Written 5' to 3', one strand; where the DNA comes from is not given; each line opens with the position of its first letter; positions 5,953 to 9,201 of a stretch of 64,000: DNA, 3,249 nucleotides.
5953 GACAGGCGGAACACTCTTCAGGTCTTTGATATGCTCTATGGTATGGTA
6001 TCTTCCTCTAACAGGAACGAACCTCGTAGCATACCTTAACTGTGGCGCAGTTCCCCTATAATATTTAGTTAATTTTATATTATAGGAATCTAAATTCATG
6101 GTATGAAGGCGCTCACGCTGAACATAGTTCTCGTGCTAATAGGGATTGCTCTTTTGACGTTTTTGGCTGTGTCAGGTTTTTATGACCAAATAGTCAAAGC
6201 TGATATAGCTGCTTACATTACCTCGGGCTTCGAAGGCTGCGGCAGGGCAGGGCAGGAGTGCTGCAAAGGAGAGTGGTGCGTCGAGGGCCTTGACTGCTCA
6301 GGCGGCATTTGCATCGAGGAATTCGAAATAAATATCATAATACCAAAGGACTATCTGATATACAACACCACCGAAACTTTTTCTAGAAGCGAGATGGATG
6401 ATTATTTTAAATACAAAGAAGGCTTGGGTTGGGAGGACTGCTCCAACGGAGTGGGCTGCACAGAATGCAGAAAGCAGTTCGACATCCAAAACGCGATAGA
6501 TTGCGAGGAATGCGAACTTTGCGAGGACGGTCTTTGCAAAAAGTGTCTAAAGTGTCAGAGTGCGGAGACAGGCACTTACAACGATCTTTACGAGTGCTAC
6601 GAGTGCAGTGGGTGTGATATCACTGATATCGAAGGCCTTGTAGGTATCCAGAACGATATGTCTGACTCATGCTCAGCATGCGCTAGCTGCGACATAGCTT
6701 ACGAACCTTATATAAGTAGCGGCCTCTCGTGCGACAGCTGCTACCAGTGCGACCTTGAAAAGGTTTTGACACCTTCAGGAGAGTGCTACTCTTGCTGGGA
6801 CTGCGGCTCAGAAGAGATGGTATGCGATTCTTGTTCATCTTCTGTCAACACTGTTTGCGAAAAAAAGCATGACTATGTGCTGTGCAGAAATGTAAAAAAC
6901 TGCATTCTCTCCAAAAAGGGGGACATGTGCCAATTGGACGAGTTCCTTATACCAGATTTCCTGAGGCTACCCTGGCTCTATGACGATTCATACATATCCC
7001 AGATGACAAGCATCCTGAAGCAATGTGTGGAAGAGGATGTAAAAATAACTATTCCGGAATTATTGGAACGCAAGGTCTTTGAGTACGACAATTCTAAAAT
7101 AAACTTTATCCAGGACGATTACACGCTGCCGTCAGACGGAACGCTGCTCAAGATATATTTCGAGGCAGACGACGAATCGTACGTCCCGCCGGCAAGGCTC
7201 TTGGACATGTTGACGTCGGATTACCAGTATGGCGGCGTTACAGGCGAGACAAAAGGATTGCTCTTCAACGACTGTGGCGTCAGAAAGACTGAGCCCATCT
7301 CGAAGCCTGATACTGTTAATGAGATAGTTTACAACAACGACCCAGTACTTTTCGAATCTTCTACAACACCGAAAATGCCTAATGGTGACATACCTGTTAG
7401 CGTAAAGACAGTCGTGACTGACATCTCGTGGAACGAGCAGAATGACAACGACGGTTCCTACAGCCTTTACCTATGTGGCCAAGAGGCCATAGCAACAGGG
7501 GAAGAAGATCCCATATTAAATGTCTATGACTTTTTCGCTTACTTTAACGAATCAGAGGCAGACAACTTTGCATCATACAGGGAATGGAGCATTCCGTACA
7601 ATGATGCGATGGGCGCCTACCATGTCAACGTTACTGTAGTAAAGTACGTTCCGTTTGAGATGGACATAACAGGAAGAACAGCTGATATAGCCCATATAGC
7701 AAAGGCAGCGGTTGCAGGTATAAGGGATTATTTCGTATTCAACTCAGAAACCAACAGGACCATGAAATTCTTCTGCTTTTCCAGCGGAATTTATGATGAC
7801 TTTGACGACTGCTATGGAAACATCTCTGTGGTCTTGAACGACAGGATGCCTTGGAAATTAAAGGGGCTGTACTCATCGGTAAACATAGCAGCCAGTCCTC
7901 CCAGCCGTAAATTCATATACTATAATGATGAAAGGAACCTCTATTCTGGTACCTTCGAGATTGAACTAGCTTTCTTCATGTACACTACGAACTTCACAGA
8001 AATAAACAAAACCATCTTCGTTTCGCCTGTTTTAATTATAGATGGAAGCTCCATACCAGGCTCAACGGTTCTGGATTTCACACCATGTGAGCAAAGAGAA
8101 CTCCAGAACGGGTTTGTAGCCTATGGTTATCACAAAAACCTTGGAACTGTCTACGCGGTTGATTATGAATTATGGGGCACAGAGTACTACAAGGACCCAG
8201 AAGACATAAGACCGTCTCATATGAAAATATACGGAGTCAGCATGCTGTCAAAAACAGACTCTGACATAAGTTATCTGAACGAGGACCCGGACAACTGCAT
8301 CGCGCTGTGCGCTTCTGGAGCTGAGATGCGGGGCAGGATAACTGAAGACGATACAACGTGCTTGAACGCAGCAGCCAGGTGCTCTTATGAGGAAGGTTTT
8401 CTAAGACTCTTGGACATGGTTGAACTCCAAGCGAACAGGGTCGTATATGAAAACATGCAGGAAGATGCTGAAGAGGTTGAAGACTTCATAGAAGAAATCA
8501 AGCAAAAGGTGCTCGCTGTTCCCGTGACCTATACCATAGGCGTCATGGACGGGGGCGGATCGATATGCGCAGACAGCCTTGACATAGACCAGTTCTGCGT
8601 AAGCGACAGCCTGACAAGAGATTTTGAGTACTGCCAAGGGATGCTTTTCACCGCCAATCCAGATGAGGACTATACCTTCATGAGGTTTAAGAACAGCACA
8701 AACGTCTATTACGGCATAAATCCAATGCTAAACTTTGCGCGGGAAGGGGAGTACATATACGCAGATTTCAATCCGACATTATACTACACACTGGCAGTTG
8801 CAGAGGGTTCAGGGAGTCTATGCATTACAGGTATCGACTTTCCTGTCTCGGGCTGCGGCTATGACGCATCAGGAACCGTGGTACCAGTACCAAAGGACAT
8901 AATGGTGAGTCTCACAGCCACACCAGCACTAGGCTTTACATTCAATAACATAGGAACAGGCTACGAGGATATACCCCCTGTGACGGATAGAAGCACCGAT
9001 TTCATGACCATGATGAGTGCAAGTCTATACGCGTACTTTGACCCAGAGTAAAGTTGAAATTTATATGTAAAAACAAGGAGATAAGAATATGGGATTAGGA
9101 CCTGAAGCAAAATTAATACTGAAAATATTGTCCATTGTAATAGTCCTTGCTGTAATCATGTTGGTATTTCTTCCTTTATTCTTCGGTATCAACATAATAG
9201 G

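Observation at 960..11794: Five-member paralogous family of secreted proteins sharing two conserved Cys-containing modules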

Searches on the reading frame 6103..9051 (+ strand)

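Call 6: search_protein_families(library=pfam, proteins=[window:6103-9051:+], max_evalue=0.1)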
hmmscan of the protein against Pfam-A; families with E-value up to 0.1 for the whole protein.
window:6103-9051:+ (982 aa): 2 families
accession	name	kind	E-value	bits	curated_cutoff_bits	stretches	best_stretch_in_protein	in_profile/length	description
PF18998.6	Flg_new_2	-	0.0043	17.5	23.6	0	934-979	24-69/73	Divergent InlB B-repeat domain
PF10342.15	Kre9_KNH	-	0.076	14.2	24.6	0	431-463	7-38/94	Kre9/KNH-like N-terminal Ig-like domain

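Call 7: search_protein_families(library=ncbifam, proteins=[window:6103-9051:+], max_evalue=0.1)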
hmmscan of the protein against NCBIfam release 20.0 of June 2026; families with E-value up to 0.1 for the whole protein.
window:6103-9051:+ (982 aa): 0 families
